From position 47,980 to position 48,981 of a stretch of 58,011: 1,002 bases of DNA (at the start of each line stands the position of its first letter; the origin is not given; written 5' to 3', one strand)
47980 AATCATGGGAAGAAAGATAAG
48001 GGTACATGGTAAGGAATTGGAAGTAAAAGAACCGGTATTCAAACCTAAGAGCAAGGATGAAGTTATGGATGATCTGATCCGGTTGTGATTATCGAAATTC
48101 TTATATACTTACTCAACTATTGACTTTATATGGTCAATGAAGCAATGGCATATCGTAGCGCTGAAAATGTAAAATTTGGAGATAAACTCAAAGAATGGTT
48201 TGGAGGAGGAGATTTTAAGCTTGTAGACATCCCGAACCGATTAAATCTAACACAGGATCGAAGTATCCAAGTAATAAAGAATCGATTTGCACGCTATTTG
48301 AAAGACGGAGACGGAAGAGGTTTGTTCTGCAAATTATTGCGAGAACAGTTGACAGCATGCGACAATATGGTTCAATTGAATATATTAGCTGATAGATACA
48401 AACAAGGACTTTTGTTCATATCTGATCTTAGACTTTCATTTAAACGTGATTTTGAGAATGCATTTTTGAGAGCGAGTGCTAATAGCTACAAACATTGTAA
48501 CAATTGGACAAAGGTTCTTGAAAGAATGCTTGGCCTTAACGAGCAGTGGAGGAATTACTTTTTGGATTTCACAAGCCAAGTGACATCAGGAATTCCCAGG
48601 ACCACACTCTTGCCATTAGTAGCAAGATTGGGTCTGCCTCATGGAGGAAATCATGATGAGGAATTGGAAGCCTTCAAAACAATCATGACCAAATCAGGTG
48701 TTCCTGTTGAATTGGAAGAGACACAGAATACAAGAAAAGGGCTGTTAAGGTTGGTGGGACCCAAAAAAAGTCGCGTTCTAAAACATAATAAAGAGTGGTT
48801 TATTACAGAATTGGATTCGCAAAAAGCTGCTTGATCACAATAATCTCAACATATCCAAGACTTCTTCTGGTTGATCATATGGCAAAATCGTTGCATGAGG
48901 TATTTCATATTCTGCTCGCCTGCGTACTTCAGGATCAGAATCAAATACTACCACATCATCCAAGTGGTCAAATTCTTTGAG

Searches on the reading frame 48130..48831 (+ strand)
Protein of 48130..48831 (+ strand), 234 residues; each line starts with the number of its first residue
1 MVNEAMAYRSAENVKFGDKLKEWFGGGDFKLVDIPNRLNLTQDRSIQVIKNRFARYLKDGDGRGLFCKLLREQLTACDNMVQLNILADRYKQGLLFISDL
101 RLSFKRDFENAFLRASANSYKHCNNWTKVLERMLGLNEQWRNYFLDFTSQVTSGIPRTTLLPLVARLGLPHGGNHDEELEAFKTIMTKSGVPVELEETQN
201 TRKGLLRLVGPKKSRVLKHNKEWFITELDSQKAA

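Call 78: find_encoding_contigs(protein=window:48130-48831:+, flank=10000, max_places=4)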
Protein window:48130-48831:+ (234 aa): 2 contigs read that carry it; 2 places shown.
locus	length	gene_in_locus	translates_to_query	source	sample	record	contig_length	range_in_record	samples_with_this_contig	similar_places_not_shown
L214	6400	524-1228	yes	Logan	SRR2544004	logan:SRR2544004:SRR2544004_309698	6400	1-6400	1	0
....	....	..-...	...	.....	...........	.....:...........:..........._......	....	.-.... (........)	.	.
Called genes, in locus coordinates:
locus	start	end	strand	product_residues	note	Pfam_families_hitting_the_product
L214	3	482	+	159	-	?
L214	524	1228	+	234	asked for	-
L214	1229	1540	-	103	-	-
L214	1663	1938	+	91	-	PF01402:RHH_1 (weak)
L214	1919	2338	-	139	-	PF01850:PIN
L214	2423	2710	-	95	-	-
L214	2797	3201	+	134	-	PF00293:NUDIX, PF14815:NUDIX_4 (weak)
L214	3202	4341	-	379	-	-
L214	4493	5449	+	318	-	PF01210:NAD_Gly3P_dh_N, PF07479:NAD_Gly3P_dh_C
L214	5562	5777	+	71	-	-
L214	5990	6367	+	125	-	-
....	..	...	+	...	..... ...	-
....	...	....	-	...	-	-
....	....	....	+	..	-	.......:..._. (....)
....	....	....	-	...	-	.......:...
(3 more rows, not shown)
